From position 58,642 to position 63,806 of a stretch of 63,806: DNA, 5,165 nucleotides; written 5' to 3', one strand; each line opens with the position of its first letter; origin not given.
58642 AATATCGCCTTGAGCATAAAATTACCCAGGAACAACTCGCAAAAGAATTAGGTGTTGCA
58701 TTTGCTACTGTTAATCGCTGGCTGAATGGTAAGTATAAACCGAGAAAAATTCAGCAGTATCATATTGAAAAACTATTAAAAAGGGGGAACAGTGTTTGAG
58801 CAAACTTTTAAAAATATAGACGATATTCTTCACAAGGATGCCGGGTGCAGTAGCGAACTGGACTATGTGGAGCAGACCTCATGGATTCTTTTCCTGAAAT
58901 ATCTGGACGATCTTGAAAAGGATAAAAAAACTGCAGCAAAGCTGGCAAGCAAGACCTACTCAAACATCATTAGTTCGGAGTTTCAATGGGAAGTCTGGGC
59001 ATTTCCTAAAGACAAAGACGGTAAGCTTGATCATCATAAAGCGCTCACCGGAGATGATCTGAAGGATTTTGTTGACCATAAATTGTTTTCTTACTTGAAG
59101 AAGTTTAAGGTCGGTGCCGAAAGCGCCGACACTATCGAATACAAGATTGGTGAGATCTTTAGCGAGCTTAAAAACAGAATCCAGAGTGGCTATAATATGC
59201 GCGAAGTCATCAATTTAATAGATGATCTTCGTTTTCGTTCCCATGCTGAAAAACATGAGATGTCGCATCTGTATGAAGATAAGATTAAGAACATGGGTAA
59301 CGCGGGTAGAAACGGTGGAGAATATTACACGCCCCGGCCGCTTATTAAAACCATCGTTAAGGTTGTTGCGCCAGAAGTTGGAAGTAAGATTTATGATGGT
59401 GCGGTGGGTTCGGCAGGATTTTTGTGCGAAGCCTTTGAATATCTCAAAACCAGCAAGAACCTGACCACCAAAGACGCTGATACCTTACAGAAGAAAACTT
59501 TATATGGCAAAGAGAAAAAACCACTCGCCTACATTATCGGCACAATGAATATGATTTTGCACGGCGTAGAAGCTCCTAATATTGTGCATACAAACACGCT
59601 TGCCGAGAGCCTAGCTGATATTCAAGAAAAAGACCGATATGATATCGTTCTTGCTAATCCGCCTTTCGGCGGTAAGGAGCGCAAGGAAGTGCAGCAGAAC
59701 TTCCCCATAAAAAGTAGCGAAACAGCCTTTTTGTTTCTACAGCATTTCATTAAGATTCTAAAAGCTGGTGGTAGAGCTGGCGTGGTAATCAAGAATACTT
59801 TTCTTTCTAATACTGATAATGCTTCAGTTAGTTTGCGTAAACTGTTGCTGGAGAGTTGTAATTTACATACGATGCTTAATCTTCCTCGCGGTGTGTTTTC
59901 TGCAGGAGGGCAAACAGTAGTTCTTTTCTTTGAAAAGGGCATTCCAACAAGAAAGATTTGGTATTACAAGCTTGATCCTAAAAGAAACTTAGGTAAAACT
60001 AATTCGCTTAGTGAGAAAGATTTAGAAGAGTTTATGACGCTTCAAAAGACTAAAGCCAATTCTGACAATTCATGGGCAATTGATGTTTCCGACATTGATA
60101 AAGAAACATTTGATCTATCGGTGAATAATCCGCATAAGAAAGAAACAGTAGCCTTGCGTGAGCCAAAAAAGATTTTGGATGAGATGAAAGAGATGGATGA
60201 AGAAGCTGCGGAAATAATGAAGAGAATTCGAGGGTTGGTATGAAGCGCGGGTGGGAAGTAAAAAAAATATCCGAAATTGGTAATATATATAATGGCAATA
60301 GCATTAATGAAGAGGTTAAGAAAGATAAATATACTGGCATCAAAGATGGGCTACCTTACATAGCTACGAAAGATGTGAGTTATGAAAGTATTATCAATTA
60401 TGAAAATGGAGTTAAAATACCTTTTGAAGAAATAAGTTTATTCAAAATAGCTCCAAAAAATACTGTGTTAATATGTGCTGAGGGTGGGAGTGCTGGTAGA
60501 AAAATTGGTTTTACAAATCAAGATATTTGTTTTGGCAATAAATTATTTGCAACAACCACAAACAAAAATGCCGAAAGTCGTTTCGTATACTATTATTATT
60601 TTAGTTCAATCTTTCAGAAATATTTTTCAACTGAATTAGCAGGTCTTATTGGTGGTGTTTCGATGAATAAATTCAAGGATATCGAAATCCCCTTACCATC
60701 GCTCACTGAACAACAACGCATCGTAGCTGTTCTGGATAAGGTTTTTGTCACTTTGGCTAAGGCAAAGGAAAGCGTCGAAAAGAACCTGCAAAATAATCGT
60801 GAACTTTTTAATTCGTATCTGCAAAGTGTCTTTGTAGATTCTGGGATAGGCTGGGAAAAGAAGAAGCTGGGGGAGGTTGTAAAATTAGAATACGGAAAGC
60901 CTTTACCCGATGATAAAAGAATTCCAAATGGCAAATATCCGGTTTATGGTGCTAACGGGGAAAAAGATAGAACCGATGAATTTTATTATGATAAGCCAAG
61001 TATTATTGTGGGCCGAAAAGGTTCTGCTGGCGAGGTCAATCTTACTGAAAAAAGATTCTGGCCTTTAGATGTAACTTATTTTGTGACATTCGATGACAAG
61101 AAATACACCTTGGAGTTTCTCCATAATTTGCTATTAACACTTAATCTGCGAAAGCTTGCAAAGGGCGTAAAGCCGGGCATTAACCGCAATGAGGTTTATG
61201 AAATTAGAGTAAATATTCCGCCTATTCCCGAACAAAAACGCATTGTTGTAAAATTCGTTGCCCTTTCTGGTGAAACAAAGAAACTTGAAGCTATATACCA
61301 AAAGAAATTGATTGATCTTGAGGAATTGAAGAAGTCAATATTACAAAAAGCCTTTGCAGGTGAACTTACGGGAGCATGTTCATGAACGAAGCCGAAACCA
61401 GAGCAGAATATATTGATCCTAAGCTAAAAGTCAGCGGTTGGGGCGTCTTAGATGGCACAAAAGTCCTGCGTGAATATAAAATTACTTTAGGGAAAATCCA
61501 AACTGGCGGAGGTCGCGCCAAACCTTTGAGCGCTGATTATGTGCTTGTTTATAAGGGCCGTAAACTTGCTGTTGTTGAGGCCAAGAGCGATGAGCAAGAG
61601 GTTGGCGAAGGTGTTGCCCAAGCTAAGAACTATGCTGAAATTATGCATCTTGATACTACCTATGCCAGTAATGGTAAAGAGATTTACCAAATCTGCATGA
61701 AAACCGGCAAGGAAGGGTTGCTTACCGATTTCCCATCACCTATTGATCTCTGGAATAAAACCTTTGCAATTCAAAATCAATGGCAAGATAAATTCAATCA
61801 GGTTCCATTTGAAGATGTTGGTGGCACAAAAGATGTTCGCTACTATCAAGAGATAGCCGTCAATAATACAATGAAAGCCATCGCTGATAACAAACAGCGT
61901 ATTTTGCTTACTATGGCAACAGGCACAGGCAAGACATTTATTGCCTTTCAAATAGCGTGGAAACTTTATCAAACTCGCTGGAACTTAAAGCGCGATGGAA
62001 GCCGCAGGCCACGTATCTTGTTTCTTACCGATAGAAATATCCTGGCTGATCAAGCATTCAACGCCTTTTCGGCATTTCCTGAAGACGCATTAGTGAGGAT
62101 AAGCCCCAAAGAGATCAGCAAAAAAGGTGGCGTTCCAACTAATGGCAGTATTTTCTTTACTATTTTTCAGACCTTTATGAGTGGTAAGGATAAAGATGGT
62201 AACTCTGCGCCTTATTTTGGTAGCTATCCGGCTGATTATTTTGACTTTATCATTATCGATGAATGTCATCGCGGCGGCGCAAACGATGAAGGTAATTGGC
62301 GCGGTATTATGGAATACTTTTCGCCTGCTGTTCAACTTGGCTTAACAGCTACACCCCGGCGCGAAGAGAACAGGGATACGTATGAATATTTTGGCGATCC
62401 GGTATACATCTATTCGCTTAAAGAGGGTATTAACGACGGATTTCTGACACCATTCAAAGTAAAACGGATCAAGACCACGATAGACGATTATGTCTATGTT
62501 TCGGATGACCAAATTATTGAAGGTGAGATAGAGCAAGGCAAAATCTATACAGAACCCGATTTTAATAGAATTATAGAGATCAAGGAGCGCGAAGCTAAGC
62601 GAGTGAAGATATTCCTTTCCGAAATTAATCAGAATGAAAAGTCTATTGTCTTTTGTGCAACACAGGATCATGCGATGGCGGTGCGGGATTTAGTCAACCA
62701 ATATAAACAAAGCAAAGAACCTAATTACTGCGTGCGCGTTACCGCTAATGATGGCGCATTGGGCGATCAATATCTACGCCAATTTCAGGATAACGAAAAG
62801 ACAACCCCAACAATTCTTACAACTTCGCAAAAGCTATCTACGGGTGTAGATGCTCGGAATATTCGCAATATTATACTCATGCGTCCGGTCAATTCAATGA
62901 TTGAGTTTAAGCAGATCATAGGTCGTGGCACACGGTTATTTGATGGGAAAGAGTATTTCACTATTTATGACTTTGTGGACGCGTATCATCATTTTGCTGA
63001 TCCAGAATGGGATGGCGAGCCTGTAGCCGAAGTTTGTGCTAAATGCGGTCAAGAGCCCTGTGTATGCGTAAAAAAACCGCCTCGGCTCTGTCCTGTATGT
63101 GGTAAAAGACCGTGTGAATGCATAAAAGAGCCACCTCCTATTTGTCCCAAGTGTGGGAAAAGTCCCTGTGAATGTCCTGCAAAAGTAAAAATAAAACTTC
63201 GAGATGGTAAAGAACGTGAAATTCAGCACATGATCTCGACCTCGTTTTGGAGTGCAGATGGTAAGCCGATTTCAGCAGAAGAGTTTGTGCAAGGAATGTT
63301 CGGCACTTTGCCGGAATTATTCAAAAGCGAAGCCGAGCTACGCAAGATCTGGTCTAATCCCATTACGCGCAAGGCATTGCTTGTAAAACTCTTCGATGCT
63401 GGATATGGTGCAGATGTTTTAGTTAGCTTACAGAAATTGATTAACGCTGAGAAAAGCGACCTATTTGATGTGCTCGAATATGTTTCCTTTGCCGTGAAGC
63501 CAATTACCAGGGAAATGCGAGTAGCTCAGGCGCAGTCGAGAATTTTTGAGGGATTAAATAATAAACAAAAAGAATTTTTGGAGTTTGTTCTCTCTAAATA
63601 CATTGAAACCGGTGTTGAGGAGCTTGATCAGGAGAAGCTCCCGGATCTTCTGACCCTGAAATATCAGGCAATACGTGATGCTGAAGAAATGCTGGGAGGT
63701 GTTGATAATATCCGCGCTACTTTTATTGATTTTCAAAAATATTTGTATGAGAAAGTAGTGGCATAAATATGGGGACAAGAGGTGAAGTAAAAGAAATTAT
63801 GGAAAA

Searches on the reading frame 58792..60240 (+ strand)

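Call 28: search_protein_families(library=pfam, proteins=[window:58792-60240:+], max_evalue=0.01)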
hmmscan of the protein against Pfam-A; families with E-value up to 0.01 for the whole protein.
window:58792-60240:+ (483 aa): 3 families
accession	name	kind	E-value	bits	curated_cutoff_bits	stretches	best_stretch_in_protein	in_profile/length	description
PF02384.22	N6_Mtase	-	1.3e-60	205.8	20.4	1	154-452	3-307/311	N-6 DNA Methylase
PF07669.17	Eco57I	-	5.6e-13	49.8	25.3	1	271-368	62-170/171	Eco57I restriction-modification methylase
PF12161.14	HsdM_N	-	1.1e-07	33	24.5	1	4-142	3-134/135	HsdM N-terminal domain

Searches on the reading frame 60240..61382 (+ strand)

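Call 28: search_protein_families(library=pfam, proteins=[window:60240-61382:+], max_evalue=0.01)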
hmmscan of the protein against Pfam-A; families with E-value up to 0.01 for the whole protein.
window:60240-61382:+ (381 aa): 1 family
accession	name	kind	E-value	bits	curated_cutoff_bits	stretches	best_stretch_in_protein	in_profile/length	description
PF01420.25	Methylase_S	-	2e-37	129.4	22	2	3-174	2-160/168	Type I restriction modification DNA specificity domain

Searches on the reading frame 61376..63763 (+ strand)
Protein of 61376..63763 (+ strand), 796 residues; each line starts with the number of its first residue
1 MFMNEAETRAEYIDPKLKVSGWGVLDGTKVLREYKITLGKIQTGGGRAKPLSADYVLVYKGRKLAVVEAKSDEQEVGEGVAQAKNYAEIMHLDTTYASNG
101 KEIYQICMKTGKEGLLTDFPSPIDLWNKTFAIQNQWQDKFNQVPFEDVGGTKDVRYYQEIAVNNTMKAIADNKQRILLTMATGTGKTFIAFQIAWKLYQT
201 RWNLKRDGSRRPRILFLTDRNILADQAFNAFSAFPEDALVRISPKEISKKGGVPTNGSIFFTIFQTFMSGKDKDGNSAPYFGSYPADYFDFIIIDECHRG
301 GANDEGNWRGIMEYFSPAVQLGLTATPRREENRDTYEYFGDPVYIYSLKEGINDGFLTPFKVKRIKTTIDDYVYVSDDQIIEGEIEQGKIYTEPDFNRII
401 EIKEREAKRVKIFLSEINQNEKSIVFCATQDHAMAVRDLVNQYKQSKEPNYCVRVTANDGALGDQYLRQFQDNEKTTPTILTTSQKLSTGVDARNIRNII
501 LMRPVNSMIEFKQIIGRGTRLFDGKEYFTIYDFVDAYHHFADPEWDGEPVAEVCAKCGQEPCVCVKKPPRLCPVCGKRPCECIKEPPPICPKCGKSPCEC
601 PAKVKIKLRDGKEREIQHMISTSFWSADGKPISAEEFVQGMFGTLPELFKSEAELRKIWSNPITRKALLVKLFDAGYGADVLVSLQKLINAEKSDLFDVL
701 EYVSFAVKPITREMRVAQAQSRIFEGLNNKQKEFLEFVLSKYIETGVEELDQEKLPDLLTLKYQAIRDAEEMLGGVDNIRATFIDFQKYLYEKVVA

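Call 28: search_protein_families(library=pfam, proteins=[window:61376-63763:+], max_evalue=0.01)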
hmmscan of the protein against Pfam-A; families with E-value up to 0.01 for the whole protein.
window:61376-63763:+ (796 aa): 7 families
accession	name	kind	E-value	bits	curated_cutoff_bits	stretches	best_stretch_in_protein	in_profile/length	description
PF04851.21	ResIII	-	2.4e-37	128.8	22.5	1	153-329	3-164/164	Type III restriction enzyme, res subunit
PF08463.15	EcoEI_R_C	-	2.3e-25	90.1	24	1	635-791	1-163/163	EcoEI R protein C-terminal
PF18766.7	SWI2_SNF2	-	1.7e-22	80.6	26.7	1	157-361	1-189/221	SWI2/SNF2 ATPase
PF00270.35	DEAD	-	4.1e-10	40.1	26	1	158-330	4-163/167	DEAD/DEAH box helicase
PF00271.37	Helicase_C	-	3.3e-08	34.2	23.5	1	414-520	10-108/110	Helicase conserved C-terminal domain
PF04313.20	HSDR_N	-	4.9e-07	30.2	25.1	1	47-88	122-163/198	Type I restriction enzyme R protein N terminus (HSDR_N)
PF13588.12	HSDR_N_2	-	0.0068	16.9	25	0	52-113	38-101/110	Type I restriction enzyme R protein N terminus (HSDR_N)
